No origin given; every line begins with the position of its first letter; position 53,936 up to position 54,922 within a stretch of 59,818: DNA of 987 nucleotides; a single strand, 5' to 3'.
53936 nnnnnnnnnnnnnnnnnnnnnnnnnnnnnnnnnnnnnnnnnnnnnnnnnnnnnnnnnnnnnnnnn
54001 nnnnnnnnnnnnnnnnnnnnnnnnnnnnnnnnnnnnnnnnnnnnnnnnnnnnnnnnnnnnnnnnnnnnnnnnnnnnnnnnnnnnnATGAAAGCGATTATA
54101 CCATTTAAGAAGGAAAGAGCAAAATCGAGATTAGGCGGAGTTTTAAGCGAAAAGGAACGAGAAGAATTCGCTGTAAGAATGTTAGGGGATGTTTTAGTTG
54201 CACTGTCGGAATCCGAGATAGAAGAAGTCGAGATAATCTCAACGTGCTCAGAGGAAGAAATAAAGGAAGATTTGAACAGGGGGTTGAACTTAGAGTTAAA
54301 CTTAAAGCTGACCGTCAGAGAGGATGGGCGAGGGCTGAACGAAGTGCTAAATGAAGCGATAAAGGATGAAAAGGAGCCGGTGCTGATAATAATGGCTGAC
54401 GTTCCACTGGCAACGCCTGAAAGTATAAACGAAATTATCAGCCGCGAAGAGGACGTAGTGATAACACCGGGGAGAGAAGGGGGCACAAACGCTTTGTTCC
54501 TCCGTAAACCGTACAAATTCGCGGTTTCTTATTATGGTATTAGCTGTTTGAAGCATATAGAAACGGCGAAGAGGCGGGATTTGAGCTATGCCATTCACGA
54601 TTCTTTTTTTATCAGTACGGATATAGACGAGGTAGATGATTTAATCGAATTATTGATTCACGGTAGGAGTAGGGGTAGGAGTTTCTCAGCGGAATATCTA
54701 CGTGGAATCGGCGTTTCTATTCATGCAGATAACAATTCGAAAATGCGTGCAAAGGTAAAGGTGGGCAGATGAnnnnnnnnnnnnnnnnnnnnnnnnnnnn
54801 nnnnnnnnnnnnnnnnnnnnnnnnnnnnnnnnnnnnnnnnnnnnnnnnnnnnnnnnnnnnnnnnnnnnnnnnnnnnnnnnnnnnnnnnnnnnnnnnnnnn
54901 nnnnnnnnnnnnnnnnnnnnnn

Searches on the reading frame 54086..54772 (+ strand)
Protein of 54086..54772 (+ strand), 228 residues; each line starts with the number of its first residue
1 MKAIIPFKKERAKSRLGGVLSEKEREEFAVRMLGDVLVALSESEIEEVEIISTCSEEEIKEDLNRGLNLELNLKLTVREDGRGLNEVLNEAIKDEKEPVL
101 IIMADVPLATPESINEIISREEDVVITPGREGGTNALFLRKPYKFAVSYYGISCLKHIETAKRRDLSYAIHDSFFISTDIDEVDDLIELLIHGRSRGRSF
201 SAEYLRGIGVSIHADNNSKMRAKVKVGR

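Call 6: search_protein_families(library=pfam, proteins=[window:54086-54772:+])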
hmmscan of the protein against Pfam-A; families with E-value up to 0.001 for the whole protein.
window:54086-54772:+ (228 aa): 2 families
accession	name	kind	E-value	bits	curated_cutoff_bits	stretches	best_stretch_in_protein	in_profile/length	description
PF01983.22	CofC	-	1.2e-53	182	22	1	1-225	1-215/217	Guanylyl transferase CofC like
PF12804.13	NTP_transf_3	-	0.00019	22.1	27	1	31-143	25-137/160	MobA-like NTP transferase domain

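Call 53: find_encoding_contigs(protein=window:54086-54772:+, flank=3000, max_places=10)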
Protein window:54086-54772:+ (228 aa): no gene with exactly this product is on record in the collection.
